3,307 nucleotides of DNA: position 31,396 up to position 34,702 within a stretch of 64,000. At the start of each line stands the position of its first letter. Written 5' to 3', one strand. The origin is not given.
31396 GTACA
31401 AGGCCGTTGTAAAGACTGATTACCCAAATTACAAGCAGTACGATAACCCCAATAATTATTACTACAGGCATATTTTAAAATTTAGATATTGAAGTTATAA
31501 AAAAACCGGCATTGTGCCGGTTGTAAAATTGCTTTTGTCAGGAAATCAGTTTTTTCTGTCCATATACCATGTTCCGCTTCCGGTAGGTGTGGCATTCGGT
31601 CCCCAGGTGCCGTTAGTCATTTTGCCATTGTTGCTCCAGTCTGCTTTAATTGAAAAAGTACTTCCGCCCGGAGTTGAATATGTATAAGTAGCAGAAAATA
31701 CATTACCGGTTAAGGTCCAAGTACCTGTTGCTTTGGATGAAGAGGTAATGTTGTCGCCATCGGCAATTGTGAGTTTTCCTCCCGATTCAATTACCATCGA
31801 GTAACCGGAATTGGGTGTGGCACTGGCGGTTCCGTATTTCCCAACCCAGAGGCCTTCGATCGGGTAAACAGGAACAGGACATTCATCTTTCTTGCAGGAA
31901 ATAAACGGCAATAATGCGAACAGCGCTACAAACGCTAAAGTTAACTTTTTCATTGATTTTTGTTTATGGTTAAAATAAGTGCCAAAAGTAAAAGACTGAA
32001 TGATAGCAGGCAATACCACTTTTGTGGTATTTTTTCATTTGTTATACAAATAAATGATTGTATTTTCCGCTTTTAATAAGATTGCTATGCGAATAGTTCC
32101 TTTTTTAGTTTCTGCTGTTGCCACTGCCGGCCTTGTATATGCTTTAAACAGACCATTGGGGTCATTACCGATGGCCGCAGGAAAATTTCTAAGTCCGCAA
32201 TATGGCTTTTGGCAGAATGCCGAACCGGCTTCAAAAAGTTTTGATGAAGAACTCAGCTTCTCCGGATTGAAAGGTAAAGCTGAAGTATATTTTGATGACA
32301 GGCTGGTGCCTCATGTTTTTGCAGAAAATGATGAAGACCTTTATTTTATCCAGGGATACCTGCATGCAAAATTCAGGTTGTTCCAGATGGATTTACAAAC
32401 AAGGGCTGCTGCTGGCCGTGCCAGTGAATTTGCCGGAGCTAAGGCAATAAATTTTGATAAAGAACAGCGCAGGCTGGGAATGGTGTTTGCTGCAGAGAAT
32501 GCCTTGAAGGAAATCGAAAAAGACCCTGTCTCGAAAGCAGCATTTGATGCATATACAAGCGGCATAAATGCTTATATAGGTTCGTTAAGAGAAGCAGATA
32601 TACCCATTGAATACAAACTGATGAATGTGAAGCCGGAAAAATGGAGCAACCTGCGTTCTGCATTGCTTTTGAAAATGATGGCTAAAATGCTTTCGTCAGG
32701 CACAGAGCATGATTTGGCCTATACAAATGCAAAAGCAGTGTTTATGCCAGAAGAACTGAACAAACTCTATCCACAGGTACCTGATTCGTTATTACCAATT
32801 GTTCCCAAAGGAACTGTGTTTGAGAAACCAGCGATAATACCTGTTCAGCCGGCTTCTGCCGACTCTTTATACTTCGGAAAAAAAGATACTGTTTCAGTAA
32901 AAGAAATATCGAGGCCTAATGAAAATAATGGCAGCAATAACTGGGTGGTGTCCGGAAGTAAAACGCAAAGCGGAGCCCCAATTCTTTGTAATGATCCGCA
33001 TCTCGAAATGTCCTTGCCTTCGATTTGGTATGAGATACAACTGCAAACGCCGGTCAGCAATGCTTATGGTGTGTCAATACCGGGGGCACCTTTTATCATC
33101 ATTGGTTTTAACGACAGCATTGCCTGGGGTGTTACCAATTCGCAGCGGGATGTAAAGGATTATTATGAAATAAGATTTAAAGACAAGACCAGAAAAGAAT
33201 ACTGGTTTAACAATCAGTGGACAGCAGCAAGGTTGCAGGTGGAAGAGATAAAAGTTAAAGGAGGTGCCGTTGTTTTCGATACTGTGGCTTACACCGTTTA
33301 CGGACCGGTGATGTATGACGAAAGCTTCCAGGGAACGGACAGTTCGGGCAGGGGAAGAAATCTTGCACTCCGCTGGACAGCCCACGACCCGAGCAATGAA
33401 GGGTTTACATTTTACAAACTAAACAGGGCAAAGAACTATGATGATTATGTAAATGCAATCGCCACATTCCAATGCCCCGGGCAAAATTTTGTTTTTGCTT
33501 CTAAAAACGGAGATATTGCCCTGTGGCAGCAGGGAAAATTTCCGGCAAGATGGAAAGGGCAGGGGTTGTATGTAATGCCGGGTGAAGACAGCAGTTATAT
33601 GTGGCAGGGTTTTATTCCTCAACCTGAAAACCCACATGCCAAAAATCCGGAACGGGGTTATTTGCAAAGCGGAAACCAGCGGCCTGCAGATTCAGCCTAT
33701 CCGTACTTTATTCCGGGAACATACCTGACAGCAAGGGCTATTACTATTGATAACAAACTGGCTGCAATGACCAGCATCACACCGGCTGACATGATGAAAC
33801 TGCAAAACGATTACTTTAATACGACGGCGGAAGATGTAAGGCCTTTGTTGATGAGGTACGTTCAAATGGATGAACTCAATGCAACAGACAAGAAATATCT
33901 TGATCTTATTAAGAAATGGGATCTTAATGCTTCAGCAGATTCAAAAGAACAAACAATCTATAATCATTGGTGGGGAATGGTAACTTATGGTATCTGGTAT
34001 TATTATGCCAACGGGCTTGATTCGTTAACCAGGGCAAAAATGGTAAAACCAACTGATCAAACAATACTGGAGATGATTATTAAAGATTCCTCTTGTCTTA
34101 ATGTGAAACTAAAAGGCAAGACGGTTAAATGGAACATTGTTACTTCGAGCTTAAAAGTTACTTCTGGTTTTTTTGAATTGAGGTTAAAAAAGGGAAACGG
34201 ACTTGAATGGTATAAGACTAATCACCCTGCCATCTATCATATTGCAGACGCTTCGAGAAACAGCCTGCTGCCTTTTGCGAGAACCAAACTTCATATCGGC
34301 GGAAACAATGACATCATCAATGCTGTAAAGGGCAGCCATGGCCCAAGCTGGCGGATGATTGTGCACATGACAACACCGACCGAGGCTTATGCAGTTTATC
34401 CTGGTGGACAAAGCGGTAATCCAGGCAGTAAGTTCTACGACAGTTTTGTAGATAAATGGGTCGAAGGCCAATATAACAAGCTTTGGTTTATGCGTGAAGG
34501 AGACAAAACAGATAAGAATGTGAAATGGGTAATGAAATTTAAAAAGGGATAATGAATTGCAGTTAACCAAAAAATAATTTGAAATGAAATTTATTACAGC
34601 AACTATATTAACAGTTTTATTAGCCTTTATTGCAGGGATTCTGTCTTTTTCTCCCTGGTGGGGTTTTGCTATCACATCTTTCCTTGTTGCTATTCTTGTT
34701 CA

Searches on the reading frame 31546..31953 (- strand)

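Call 10: search_protein_families(library=pfam, proteins=[window:31546-31953:-], max_evalue=0.01)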
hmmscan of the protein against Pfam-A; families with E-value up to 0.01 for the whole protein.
window:31546-31953:- (135 aa): 0 families

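Call 20: search_protein_families(library=ncbifam, proteins=[window:31546-31953:-], max_evalue=0.01)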
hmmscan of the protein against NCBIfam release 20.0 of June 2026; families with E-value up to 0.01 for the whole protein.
window:31546-31953:- (135 aa): 2 families
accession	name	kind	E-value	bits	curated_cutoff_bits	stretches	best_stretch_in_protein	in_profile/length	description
NF051862.1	BT4005_BT4719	subfamily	0.0014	18.5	60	1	3-71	2-67/211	NigD1/NigD2 family lipoprotein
TIGR03066.1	Gem_osc_para_1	paralog_domain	0.01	16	93.25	0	37-88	32-82/121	TIGR03066 family protein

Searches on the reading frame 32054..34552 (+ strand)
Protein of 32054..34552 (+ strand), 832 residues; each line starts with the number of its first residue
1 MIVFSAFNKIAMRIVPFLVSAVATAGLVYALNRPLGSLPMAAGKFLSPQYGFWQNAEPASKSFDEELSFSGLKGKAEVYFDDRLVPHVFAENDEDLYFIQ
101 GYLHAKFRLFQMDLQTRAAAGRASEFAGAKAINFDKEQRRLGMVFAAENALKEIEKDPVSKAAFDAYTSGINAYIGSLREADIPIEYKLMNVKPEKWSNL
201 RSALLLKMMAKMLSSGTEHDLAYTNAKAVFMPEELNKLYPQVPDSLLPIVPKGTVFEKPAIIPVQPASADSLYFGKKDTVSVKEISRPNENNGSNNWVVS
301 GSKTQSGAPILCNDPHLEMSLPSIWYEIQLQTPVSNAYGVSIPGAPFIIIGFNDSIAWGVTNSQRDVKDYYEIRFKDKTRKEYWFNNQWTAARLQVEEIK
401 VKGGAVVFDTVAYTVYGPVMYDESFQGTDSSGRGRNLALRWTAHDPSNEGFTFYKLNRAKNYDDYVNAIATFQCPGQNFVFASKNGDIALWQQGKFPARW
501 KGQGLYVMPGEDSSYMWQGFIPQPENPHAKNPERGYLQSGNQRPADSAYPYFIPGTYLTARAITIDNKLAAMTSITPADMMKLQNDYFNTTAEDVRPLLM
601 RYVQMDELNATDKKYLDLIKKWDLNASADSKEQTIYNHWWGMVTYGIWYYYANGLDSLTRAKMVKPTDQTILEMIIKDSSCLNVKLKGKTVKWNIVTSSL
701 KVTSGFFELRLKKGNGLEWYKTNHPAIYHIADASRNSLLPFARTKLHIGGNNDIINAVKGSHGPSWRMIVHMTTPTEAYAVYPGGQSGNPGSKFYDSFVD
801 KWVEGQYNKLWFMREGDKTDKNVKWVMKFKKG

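Call 10: search_protein_families(library=pfam, proteins=[window:32054-34552:+], max_evalue=0.01)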
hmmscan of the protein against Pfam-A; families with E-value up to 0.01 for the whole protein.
window:32054-34552:+ (832 aa): 1 family
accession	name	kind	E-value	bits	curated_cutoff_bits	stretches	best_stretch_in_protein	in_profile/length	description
PF01804.23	Penicil_amidase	-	1.6e-190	636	21.3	1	76-815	2-671/675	Penicillin amidase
